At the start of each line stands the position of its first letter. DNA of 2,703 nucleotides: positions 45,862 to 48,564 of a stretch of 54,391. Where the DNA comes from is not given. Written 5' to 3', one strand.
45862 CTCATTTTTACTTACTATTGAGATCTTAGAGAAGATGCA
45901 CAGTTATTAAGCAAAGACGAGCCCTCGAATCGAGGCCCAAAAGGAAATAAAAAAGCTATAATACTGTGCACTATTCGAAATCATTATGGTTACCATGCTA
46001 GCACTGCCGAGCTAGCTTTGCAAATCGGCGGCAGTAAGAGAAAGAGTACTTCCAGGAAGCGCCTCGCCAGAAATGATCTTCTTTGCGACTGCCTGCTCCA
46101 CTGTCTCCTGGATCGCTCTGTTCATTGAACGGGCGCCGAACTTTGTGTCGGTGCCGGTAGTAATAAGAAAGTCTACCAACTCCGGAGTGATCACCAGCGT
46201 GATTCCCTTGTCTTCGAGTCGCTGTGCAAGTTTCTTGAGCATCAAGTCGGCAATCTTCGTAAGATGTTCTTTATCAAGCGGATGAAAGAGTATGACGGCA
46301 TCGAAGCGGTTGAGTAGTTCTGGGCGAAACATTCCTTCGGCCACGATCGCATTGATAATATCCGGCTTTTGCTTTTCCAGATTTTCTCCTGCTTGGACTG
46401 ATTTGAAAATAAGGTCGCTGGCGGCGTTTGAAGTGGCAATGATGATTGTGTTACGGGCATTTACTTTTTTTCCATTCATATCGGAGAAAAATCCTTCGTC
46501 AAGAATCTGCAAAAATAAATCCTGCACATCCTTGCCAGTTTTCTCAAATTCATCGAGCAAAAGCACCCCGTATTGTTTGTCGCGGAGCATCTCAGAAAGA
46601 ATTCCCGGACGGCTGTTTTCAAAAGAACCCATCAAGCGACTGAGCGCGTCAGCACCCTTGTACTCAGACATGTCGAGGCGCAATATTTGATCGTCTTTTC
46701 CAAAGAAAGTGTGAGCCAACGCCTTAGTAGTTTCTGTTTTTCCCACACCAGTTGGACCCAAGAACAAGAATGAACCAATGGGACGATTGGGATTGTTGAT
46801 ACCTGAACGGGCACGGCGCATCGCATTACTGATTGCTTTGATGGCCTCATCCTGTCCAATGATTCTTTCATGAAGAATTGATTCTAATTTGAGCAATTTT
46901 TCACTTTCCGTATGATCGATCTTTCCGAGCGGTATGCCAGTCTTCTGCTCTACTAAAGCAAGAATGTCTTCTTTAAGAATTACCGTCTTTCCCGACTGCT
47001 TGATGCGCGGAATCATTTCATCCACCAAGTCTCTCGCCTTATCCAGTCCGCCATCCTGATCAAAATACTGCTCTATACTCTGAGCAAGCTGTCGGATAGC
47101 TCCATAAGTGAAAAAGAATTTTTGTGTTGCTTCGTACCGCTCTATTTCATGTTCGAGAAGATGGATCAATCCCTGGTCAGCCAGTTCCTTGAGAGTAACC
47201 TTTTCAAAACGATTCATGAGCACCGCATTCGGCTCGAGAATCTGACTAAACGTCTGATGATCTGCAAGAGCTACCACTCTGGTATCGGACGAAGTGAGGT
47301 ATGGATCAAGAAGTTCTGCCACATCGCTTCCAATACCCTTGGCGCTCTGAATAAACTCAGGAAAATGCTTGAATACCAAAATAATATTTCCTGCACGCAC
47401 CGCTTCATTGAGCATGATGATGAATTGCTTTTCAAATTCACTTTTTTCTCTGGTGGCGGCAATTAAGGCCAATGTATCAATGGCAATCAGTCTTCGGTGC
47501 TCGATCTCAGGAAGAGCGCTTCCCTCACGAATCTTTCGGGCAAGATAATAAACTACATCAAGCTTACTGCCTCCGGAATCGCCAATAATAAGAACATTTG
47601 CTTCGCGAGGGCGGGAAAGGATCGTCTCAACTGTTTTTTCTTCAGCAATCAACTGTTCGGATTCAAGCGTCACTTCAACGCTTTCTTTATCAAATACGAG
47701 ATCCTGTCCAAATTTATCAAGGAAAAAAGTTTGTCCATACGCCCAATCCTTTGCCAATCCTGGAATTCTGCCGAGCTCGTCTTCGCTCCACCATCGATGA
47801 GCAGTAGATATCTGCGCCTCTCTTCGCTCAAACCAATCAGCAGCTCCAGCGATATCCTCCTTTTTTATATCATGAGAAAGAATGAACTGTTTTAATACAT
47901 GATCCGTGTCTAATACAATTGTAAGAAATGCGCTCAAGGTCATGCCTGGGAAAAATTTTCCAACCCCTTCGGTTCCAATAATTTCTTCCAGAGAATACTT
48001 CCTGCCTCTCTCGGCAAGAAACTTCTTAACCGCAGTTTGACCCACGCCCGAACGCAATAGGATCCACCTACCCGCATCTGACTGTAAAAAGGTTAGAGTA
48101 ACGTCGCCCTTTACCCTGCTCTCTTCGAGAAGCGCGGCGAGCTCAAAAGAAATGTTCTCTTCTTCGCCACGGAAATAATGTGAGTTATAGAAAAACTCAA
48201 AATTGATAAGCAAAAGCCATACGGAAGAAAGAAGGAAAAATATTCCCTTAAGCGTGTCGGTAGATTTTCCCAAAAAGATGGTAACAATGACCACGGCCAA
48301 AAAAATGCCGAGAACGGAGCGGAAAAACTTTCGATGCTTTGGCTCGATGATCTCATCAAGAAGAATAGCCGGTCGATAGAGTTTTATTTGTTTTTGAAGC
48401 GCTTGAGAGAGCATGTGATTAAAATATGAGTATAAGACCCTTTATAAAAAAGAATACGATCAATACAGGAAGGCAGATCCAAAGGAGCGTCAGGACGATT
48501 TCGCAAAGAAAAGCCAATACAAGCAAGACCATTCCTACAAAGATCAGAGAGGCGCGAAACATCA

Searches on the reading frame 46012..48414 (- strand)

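Call 93: search_protein_families(library=pfam, proteins=[window:46012-48414:-], max_evalue=0.00001)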
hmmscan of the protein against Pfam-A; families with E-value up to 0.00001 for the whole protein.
window:46012-48414:- (800 aa): 5 families
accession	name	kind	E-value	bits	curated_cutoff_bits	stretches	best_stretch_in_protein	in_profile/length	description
PF07724.20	AAA_2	-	5e-39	134.4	27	1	544-706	1-165/166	AAA domain (Cdc48 subfamily)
PF10431.15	ClpB_D2-small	-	1.2e-23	83.3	21.9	1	713-791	1-79/81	C-terminal, D2-small domain, of ClpB protein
PF07728.20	AAA_5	-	1.8e-10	41.4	22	1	549-666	2-125/139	AAA domain (dynein-related subfamily)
PF00004.35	AAA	-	9.4e-10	39.5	21.2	1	550-668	2-114/131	ATPase family associated with various cellular activities (AAA)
PF00158.32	Sigma54_activat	-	1.8e-08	34.7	20.2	1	529-665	5-144/168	Sigma-54 interaction domain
